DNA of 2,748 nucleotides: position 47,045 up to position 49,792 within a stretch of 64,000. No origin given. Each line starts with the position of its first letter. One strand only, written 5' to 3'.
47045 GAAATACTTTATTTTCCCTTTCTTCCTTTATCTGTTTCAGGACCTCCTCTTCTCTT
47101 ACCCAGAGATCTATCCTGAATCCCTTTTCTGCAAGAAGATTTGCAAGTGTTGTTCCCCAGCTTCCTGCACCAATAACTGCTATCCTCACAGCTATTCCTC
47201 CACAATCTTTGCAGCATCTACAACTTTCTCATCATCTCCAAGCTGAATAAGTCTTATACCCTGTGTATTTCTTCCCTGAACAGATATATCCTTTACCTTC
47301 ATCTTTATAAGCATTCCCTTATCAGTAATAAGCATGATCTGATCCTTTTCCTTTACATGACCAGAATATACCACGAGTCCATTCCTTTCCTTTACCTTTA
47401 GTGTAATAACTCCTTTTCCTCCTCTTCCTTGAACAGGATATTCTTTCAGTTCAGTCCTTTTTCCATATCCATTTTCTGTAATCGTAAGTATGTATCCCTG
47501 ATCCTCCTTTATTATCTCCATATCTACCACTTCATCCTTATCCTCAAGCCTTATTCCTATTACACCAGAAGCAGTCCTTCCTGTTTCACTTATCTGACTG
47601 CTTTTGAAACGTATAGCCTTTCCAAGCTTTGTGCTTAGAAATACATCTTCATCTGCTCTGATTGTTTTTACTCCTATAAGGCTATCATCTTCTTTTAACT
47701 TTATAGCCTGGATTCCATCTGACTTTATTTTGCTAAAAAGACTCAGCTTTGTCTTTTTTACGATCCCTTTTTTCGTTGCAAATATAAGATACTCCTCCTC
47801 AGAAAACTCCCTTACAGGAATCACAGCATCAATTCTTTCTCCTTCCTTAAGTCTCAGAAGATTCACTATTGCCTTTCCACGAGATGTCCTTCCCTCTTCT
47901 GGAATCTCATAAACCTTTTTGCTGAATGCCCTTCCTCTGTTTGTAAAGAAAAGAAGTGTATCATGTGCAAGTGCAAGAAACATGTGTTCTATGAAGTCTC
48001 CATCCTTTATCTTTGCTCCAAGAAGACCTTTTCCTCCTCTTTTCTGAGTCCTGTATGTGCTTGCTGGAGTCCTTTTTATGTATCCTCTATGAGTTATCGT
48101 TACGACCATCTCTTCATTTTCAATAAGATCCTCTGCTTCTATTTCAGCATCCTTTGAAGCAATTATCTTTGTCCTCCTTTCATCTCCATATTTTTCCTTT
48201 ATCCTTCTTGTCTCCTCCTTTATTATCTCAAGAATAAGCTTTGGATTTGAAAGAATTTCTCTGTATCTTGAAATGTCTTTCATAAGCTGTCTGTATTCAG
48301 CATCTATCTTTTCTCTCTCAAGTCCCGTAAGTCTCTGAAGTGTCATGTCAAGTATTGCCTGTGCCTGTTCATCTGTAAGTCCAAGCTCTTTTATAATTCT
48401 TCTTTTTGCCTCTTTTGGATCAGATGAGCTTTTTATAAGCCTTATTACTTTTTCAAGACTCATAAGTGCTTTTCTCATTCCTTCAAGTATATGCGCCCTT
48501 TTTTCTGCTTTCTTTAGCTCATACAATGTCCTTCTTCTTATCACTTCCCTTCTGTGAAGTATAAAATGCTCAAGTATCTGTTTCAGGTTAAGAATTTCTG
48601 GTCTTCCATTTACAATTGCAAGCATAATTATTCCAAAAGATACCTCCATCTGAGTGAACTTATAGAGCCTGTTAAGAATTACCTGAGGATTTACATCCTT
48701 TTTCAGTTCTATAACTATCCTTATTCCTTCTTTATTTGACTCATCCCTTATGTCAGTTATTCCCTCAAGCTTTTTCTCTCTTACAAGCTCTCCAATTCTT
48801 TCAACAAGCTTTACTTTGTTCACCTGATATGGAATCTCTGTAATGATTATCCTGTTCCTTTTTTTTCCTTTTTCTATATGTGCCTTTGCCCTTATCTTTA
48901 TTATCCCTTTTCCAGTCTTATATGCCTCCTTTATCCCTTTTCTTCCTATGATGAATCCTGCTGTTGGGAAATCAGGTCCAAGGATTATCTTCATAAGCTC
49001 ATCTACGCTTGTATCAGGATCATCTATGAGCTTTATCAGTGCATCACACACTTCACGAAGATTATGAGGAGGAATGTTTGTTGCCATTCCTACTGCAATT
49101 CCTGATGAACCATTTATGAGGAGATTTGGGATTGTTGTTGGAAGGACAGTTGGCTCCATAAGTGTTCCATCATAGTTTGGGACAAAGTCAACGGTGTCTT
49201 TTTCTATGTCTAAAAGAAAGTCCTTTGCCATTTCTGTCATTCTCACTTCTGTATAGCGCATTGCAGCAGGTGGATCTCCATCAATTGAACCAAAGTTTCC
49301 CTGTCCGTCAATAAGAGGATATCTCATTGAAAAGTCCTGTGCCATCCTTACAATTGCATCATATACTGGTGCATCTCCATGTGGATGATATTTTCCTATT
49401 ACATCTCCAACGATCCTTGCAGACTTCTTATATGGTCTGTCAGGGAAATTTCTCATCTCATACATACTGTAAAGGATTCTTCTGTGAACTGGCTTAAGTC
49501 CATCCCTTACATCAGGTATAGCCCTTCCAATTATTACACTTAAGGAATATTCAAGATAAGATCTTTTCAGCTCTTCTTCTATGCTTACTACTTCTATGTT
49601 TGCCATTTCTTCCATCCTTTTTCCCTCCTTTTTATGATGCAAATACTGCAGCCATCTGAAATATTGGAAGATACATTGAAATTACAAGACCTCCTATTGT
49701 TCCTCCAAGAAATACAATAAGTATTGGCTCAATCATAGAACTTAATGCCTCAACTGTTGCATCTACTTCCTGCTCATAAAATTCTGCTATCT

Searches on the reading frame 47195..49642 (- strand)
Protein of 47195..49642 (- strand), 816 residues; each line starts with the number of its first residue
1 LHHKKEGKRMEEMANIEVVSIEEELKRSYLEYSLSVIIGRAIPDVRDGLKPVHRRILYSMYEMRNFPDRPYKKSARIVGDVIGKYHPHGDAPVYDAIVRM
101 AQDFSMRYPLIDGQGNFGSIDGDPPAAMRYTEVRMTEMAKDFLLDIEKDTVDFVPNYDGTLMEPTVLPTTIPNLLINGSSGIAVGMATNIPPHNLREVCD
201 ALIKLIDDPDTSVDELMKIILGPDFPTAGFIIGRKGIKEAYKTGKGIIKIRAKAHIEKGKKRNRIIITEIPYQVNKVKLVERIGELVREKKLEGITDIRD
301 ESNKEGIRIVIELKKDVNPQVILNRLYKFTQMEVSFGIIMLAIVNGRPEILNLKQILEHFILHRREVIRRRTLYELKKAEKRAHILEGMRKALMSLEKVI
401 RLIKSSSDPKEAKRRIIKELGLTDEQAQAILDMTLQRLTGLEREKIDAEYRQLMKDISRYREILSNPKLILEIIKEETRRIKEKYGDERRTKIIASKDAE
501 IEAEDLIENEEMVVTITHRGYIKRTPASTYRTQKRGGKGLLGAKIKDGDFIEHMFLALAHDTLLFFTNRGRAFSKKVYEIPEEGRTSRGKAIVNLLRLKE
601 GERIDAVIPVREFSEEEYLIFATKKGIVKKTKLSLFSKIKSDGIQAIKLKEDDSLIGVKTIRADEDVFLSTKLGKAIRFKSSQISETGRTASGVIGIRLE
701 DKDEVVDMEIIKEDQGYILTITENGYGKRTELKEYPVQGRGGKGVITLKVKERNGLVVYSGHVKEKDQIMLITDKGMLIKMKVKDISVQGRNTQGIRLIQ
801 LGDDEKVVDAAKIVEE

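Call 59: find_homologous_proteins(query=window:47195-49642:-, max_evalue=1e-50)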
Query window:47195-49642:- (816 aa): 8000 proteins with E <= 1e-50 among 8000 candidates; the best 120 are listed.
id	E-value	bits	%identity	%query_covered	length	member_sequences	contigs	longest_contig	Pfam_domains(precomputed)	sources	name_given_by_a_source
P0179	0.0e+0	1742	100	99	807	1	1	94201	PF00521.27,PF03989.19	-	-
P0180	0.0e+0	1741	100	99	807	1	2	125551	PF00521.27,PF03989.19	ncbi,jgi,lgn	-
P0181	0.0e+0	1390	77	98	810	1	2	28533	PF00521.27,PF03989.19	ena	-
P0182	0.0e+0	1389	76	99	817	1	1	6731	PF00521.27,PF03989.19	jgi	-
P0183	0.0e+0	1388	77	98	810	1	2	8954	PF00521.27,PF03989.19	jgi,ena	jgi:DNA gyrase subunit A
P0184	0.0e+0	1388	77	98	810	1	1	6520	PF00521.27,PF03989.19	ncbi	-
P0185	0.0e+0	1388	76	98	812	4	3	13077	PF00521.27,PF03989.19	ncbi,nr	ncbi:MAG: DNA gyrase subunit A [Deltaproteobacteria bacterium]|nr:MAG: DNA gyrase subunit A [Deltapr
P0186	0.0e+0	1386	77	98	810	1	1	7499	PF00521.27,PF03989.19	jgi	-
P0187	0.0e+0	1384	76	99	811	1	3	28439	PF00521.27,PF03989.19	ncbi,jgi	-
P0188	0.0e+0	1384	76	98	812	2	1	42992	PF00521.27,PF03989.19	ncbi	-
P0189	0.0e+0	1383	76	99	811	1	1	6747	PF00521.27,PF03989.19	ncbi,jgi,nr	ncbi:MAG: DNA gyrase subunit A [Deltaproteobacteria bacterium]|nr:MAG: DNA gyrase subunit A [Deltapr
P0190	0.0e+0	1378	76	99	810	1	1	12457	PF00521.27,PF03989.19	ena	-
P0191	0.0e+0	1378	77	99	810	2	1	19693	PF00521.27,PF03989.19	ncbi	-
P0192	0.0e+0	1378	76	99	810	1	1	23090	PF00521.27,PF03989.19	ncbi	-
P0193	0.0e+0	1377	76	99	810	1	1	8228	PF00521.27,PF03989.19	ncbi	-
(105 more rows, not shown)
